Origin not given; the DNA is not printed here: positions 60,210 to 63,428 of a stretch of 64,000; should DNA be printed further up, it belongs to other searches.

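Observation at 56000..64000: Candidate multi-compartment phytate / inositol-phosphate utilisation operon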

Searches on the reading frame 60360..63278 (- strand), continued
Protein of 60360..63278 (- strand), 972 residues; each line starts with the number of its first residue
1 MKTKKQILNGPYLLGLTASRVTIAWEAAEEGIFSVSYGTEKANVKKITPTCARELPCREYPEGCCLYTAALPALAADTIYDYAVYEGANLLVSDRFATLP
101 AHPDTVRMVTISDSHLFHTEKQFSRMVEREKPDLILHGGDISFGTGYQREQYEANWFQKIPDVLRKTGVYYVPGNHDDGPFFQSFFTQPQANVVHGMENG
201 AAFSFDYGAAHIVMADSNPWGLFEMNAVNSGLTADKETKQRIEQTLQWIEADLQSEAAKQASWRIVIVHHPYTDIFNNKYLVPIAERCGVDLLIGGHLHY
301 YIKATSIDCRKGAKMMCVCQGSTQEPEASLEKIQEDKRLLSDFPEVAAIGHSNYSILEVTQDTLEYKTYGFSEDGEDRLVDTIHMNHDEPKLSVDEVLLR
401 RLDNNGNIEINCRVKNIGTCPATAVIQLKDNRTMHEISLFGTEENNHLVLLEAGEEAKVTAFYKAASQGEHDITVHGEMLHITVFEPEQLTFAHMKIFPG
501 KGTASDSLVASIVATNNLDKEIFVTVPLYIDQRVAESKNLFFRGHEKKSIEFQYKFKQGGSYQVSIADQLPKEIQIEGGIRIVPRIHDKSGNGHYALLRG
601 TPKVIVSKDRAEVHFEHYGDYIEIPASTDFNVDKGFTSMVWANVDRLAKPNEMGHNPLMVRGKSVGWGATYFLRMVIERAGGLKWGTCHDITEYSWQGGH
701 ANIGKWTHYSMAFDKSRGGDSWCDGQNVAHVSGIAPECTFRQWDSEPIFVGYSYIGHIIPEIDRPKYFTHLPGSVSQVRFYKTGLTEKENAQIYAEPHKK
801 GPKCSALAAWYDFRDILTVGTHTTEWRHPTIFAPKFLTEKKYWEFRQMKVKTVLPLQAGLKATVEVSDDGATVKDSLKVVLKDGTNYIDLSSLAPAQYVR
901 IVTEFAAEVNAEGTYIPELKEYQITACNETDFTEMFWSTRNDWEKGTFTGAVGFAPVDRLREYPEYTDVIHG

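Call 36: search_solved_structures(query=L001:6882-8231:+, show_alignments=2, max_evalue=0.00001)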
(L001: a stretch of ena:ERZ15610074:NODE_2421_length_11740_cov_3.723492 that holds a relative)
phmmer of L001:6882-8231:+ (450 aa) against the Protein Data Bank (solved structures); distinct sequences matched with E-value up to 0.00001: 10.
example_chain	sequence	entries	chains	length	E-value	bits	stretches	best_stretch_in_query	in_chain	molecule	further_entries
1pw4_A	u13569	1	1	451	1.6e-49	172.4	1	18-401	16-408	Glycerol-3-phosphate transporter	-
9xca_B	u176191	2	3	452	2.9e-34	122.1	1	24-309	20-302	Glucose-6-phosphate exchanger SLC37A4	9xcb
21np_A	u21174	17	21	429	4.6e-34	121.4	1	28-309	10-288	Glucose-6-phosphate exchanger SLC37A4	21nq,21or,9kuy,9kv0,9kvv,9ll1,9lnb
9w1n_A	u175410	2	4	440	5.2e-34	121.2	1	28-309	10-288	Glucose-6-phosphate exchanger SLC37A4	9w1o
9ll0_A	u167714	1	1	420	5.3e-34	121.2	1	32-387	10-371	Glucose-6-phosphate exchanger SLC37A4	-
9w1p_A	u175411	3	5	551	1.1e-33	120.2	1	28-309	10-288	Glucose-6-phosphate exchanger SLC37A4,Soluble cytochrome b562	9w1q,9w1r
23ic_A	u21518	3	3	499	1.2e-10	44.2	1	65-316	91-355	Os08g0156600 protein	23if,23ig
9ucm_A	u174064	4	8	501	3.1e-10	42.9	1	65-227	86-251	Glucose-6-phosphate exchanger SLC37A2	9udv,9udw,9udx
6e9o_B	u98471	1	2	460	5.8e-08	35.4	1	37-400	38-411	D-galactonate transport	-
6e9n_A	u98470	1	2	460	1.4e-07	34.1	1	37-400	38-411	D-galactonate transport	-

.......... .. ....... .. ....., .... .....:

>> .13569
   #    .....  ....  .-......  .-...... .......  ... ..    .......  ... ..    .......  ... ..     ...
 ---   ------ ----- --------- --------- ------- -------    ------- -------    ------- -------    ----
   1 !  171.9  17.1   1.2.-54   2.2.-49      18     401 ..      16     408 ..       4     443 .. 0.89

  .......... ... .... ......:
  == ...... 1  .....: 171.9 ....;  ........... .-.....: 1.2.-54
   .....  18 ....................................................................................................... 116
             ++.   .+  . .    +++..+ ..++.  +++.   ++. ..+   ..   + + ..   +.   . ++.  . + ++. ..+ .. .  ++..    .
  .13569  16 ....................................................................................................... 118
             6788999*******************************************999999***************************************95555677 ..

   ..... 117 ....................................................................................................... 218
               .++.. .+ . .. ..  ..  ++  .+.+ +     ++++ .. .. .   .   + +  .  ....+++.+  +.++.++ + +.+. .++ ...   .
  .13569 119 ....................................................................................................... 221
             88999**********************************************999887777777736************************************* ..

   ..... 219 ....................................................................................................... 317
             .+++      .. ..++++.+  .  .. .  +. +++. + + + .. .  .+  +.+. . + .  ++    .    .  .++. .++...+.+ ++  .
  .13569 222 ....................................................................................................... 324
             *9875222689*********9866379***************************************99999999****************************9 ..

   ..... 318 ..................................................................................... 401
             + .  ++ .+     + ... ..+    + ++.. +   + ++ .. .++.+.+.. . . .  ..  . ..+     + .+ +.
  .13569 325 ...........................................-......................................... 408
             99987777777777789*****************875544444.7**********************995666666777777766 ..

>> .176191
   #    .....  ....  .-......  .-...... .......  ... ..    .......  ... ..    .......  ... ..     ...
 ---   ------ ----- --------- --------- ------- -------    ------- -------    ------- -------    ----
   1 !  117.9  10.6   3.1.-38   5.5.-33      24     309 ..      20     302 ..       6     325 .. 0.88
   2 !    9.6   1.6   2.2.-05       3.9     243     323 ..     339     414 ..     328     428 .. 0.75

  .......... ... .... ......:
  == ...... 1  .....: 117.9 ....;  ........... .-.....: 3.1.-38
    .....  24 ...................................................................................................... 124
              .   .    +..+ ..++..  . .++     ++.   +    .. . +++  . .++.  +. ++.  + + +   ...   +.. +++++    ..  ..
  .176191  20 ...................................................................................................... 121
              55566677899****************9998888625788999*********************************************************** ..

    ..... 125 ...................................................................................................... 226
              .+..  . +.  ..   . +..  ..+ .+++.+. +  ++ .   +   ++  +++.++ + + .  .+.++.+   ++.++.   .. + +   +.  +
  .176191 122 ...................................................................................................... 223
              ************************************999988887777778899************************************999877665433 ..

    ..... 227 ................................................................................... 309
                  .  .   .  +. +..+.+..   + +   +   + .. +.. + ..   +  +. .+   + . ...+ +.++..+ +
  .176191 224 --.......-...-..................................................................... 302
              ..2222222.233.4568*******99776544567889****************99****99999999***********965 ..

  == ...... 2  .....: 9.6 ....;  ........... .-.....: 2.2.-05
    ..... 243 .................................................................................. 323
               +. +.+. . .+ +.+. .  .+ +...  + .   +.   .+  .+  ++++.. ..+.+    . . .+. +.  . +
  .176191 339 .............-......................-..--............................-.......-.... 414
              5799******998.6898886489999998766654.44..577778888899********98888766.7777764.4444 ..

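Call 50: search_solved_structures(query=A1, max_evalue=0.01)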
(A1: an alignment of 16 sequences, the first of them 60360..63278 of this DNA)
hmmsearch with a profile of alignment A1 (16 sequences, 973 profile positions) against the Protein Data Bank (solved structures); distinct sequences matched with E-value up to 0.01: 9.
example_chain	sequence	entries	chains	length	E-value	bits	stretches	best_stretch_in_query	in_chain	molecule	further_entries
6hwr_D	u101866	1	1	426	8.4e-11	43.8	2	20-178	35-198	Fe(3+)-Zn(2+) purple acid phosphatase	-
2qfp_A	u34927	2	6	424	9.4e-11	43.6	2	20-178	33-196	Purple acid phosphatase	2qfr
4dhl_A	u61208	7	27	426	9.6e-11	43.6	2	20-178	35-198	Purple acid phosphatase | Fe(3+)-Zn(2+) purple acid phosphatase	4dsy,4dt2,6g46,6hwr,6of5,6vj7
8brn_A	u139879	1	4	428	9.7e-11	43.6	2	20-178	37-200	Fe(3+)-Zn(2+) purple acid phosphatase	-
6ofd_A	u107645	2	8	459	1.2e-10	43.3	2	20-178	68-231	Fe(3+)-Zn(2+) purple acid phosphatase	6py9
1kbp_A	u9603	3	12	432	1.2e-10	43.3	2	20-178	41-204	PURPLE ACID PHOSPHATASE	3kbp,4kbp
6git_A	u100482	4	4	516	3.5e-08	35.1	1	62-216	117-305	Purple acid phosphatase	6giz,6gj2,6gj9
6gja_A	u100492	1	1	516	6.8e-08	34.1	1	62-216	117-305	Purple acid phosphatase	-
1xzw_A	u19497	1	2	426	7.7e-07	30.6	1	246-308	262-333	purple acid phosphatase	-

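Call 62: search_protein_families(library=pfam, proteins=[L041:15706-16881:+, L041:13078-14499:-, L036:12959-14140:+, L026:7710-9137:+, L026:9097-9948:+, L040:5019-6032:+], max_evalue=0.001)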
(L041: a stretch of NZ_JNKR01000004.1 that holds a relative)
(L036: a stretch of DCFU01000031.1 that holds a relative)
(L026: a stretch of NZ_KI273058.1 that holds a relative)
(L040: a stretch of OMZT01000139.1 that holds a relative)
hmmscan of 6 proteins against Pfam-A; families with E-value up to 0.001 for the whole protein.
L041:15706-16881:+ (392 aa): 3 families
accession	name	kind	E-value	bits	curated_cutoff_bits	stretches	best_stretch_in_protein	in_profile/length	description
PF25137.1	ADH_Fe_C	-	3e-52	177.6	27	1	190-391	1-193/194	Fe-containing alcohol dehydrogenase family, C-terminal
PF00465.25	Fe-ADH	-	3.4e-50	170.4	31.3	1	11-179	1-168/168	Iron-containing alcohol dehydrogenase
PF13685.12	Fe-ADH_2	-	5.8e-09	36.5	28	1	17-111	3-96/149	Iron-containing alcohol dehydrogenase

L041:13078-14499:- (474 aa): 1 family
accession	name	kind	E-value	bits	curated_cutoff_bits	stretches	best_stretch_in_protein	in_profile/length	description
PF00171.27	Aldedh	-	2.4e-155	518.1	23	1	16-469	6-461/461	Aldehyde dehydrogenase family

L036:12959-14140:+ (394 aa): 1 family
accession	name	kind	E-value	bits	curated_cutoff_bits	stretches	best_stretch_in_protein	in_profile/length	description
PF10518.14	TAT_signal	-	0.00043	20.5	22.7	1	16-33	2-19/21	TAT (twin-arginine translocation) pathway signal sequence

L026:7710-9137:+ (476 aa): 1 family
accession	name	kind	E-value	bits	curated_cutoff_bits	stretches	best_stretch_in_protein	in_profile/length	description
PF07690.21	MFS_1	-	2.4e-18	66.6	33.4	1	50-404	24-347/347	Major Facilitator Superfamily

L026:9097-9948:+ (284 aa): 0 families

L040:5019-6032:+ (338 aa): 2 families
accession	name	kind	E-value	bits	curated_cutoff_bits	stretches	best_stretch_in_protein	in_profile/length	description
PF00149.33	Metallophos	-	2.2e-14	54.8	21.5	1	55-273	1-191/191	Calcineurin-like phosphoesterase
PF12850.12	Metallophos_2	-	2.2e-05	25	27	1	56-274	2-120/154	Calcineurin-like phosphoesterase superfamily domain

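Call 70: search_protein_families(library=pfam, proteins=[L055:7102-8127:-, L055:13051-14238:-, L055:4873-7008:+, L055:14783-15808:+, L056:1912-2922:+, L056:7727-8350:+, L056:9422-10492:+, L031:6967-7749:+, L031:5792-6964:+, L031:12803-14857:+], max_evalue=0.0001)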
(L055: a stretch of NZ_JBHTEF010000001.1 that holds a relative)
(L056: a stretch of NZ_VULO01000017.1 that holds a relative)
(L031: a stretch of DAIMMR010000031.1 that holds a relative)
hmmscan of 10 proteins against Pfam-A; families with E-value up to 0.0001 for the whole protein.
L055:7102-8127:- (342 aa): 3 families
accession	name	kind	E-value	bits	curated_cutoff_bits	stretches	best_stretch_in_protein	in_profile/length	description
PF13377.12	Peripla_BP_3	-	2.4e-25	90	26.5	1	168-330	1-167/167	Periplasmic binding protein-like domain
PF00532.27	Peripla_BP_1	-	1e-15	58.4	22.2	1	73-296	13-244/281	Periplasmic binding proteins and sugar binding domain of LacI family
PF00356.27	LacI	-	3.5e-11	43.1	27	1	6-50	1-45/46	Bacterial regulatory proteins, lacI family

L055:13051-14238:- (396 aa): 4 families
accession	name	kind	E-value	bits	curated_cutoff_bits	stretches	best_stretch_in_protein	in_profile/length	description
PF00107.32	ADH_zinc_N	-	1.3e-32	112.8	31.8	1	224-355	1-128/129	Zinc-binding dehydrogenase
PF08240.17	ADH_N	-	1.6e-27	96.2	23.5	1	51-184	1-104/104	Alcohol dehydrogenase GroES-like domain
PF13602.12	ADH_zinc_N_2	-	1.6e-12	48.9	27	1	257-392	1-134/134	Zinc-binding dehydrogenase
PF16912.11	Glu_dehyd_C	-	4e-06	26.9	34.9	1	215-380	32-200/211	Glucose dehydrogenase C-terminus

L055:4873-7008:+ (712 aa): 0 families

L055:14783-15808:+ (342 aa): 0 families

L056:1912-2922:+ (337 aa): 3 families
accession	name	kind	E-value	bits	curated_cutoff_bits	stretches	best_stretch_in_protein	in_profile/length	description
PF13377.12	Peripla_BP_3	-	3.1e-31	109.1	26.5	1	168-331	1-167/167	Periplasmic binding protein-like domain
PF00532.27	Peripla_BP_1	-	1.2e-24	87.7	22.2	1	64-281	3-234/281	Periplasmic binding proteins and sugar binding domain of LacI family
PF00356.27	LacI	-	7.3e-10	38.9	27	1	6-51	1-46/46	Bacterial regulatory proteins, lacI family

L056:7727-8350:+ (208 aa): 1 family
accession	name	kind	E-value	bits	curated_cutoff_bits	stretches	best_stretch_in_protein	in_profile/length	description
PF07690.21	MFS_1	-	7.5e-07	28.8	33.4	1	110-200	96-190/347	Major Facilitator Superfamily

L056:9422-10492:+ (357 aa): 3 families
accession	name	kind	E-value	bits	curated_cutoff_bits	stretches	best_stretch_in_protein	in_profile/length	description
PF00781.29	DAGK_cat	-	7.8e-22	77.6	23.6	1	44-167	2-124/125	Diacylglycerol kinase catalytic domain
PF19279.4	YegS_C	-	7.9e-10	39.1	27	1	187-279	5-95/158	YegS C-terminal NAD kinase beta sandwich-like domain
PF01513.26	NAD_kinase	-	1.7e-05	25.6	25.5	1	72-119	47-94/130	ATP-NAD kinase N-terminal domain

L031:6967-7749:+ (261 aa): 1 family
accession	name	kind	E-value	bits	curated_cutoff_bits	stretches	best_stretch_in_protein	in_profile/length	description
PF00290.26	Trp_syntA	-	3.7e-89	298.5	27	1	8-259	1-255/259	Tryptophan synthase alpha chain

L031:5792-6964:+ (391 aa): 1 family
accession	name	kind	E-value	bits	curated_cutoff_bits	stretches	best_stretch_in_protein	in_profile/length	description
PF00291.31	PALP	-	6e-43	147.7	35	1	51-374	6-295/295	Pyridoxal-phosphate dependent enzyme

L031:12803-14857:+ (685 aa): 2 families
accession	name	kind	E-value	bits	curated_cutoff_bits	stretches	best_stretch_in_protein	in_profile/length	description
PF13231.12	PMT_2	-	2.2e-44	151.9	26.1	1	67-225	1-160/160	Dolichyl-phosphate-mannose-protein mannosyltransferase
PF24878.1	YkcB_C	-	5.6e-29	100.3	27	1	548-644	1-85/85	Putative mannosyltransferase YkcB-like, C-terminal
